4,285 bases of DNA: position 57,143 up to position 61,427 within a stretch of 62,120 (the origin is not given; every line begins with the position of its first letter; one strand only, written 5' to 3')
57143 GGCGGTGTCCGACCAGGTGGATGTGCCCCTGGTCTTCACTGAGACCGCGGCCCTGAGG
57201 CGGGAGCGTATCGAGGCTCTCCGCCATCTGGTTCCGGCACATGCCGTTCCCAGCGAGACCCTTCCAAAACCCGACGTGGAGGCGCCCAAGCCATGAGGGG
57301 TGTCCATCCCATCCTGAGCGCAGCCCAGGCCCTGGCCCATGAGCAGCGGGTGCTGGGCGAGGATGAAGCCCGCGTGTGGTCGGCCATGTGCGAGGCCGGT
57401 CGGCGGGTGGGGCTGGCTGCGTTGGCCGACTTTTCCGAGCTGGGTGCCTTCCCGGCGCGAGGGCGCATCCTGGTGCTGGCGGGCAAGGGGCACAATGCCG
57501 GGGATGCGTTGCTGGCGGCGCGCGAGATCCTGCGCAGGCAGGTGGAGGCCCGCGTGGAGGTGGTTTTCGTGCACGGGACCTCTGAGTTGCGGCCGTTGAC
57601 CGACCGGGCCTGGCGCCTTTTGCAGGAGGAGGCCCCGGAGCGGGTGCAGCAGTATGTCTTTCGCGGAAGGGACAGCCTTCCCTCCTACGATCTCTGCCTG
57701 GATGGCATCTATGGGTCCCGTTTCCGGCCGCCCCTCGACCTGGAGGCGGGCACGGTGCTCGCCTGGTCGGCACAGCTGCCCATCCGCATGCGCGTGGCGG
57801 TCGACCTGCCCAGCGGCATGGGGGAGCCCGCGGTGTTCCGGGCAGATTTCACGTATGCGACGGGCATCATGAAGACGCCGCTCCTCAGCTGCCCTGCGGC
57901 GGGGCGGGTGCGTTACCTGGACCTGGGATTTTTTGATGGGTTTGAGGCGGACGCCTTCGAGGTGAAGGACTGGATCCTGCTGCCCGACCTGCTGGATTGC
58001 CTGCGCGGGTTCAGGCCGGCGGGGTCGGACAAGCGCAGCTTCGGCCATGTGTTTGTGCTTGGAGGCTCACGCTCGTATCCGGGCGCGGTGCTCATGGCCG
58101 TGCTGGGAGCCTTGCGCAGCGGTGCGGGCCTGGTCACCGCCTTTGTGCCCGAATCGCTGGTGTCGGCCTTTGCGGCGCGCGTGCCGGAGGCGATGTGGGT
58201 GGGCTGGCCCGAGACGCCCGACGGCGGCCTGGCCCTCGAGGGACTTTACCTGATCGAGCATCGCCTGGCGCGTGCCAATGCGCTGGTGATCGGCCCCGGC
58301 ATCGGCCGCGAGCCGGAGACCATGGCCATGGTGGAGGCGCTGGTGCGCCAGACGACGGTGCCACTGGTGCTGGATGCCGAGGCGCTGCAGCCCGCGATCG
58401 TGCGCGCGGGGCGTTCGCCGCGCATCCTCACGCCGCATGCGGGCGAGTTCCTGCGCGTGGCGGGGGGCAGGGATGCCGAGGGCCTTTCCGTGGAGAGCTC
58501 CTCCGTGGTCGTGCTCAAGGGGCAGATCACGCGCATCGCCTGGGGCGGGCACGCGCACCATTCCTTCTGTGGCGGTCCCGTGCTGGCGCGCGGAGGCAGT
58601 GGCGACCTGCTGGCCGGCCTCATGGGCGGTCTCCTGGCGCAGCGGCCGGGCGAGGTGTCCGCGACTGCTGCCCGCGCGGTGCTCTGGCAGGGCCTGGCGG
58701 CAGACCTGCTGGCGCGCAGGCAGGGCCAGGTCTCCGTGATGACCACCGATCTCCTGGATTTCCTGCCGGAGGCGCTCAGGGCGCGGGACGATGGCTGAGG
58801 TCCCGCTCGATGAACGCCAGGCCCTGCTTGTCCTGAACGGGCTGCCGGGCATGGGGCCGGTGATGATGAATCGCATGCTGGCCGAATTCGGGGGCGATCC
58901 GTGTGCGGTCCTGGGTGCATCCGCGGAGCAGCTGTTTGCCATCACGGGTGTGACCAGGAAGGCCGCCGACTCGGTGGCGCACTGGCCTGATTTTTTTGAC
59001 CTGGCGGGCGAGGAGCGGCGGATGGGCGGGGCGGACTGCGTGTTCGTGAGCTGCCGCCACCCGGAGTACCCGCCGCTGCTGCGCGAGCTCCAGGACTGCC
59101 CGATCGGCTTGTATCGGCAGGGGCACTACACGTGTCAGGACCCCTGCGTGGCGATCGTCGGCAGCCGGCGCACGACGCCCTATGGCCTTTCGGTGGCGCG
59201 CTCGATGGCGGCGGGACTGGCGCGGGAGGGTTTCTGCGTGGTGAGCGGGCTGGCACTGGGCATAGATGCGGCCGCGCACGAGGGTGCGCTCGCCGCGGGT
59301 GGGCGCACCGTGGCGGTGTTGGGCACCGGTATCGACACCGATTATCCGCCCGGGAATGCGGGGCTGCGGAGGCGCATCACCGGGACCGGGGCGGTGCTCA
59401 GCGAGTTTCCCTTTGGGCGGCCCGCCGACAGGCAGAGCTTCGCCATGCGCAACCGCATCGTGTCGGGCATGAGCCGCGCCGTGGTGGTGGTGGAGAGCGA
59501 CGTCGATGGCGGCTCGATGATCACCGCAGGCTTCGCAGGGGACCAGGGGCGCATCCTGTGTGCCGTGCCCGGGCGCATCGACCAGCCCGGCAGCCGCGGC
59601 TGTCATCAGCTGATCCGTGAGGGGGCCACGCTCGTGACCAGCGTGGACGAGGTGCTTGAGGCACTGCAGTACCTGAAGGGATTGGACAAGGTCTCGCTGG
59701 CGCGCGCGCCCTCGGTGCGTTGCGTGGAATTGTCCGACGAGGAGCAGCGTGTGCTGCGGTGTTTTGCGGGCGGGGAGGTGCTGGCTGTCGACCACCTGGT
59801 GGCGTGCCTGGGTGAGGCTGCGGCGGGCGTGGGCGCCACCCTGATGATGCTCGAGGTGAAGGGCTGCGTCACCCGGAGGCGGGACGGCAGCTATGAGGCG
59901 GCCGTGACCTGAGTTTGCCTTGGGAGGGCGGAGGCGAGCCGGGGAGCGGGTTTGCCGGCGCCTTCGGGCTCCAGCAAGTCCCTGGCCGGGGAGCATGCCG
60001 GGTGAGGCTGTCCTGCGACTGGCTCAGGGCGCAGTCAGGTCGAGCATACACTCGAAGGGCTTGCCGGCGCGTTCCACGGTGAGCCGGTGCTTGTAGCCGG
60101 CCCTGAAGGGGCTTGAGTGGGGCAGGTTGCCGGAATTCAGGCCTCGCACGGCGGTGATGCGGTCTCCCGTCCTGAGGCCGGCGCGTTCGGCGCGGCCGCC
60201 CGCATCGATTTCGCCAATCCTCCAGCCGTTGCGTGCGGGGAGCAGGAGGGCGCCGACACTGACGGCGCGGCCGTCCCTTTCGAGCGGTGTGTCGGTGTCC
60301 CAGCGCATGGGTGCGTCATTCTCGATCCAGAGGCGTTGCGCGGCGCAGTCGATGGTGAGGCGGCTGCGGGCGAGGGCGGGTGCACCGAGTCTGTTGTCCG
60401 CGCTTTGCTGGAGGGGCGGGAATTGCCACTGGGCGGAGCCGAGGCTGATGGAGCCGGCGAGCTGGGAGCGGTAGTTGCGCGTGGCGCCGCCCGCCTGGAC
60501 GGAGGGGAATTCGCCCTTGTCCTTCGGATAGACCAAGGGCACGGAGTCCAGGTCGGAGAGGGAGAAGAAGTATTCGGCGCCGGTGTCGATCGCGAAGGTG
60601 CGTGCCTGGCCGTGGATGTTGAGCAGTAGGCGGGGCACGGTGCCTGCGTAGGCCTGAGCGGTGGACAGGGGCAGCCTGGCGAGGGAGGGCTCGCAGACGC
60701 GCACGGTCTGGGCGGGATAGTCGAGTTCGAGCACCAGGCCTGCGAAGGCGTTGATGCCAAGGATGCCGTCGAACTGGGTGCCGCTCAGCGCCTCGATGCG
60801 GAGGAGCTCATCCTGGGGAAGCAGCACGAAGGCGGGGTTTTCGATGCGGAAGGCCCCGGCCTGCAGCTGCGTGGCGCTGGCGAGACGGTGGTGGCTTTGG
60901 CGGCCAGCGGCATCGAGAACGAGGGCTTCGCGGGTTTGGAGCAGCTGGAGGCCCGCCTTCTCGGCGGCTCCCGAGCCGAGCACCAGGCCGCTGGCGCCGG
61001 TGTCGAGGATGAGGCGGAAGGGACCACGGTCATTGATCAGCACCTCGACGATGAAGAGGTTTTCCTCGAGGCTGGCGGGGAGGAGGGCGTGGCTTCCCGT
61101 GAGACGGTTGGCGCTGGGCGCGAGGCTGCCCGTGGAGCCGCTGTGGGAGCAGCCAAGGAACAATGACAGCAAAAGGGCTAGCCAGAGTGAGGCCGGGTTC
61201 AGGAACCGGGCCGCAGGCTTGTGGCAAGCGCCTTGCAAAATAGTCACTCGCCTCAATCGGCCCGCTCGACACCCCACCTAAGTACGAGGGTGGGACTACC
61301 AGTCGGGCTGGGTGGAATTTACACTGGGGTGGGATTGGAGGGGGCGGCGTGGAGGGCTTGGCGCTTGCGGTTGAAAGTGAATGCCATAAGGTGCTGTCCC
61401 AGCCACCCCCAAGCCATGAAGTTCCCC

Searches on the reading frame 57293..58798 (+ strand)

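Call 48: search_protein_families(library=pfam, proteins=[window:57293-58798:+], max_evalue=0.0001)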
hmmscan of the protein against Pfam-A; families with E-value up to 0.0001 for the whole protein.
window:57293-58798:+ (501 aa): 2 families
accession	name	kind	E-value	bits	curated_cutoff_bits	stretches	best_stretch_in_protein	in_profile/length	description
PF01256.23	Carb_kinase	-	6.6e-42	144.1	27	1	253-492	1-241/242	NAD(P)H-hydrate dehydratase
PF03853.21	YjeF_N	-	1.5e-18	67.8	24.9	1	49-195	21-168/169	YjeF-related protein N-terminus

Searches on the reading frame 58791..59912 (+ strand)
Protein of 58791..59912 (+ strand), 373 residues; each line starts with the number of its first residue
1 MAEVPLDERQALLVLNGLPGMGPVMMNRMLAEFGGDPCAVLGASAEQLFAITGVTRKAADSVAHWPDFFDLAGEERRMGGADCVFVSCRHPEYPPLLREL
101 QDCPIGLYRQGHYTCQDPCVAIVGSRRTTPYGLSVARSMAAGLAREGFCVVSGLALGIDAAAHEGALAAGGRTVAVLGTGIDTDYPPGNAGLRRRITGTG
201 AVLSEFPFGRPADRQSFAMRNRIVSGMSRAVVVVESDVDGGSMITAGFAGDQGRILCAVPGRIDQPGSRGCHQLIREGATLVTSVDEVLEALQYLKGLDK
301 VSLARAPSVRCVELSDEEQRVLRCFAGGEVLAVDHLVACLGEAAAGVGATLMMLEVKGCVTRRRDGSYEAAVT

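Call 48: search_protein_families(library=pfam, proteins=[window:58791-59912:+], max_evalue=0.0001)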
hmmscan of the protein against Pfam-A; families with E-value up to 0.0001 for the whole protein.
window:58791-59912:+ (373 aa): 3 families
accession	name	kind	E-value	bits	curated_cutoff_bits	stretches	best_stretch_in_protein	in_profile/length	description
PF02481.21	DNA_processg_A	-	2.2e-69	233.3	29.6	1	82-283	6-211/212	DNA recombination-mediator protein A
PF17782.7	DprA_WH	-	1.4e-07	31.9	22.9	1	313-365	9-60/61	DprA winged helix domain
PF18306.6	LDcluster4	-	2.7e-05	24.3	26.3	1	119-177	3-62/151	SLOG cluster4 family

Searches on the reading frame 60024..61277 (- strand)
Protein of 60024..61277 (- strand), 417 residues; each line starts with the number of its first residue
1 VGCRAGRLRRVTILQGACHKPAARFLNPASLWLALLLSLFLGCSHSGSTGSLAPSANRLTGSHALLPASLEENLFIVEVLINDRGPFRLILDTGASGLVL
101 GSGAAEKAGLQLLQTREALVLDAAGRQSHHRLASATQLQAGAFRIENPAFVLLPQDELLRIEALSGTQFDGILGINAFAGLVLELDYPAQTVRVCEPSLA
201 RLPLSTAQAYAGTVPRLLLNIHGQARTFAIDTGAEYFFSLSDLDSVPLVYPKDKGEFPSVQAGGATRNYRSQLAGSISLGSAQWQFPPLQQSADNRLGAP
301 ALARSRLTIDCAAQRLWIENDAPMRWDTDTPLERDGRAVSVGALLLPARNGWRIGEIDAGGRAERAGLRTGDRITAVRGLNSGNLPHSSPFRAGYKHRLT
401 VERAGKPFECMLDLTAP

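Call 48: search_protein_families(library=pfam, proteins=[window:60024-61277:-], max_evalue=0.0001)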
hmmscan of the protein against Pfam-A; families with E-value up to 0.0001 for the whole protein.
window:60024-61277:- (417 aa): 3 families
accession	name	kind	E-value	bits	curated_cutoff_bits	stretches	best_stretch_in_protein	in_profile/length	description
PF13650.11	Asp_protease_2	-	4.8e-18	66.1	24.3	1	77-176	1-89/90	Aspartyl protease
PF13975.11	gag-asp_proteas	-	2.4e-14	54.1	28.2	1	77-158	1-80/92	gag-polyprotein putative aspartyl protease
PF17820.7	PDZ_6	-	1.4e-05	25.1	27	1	354-384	2-32/54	PDZ domain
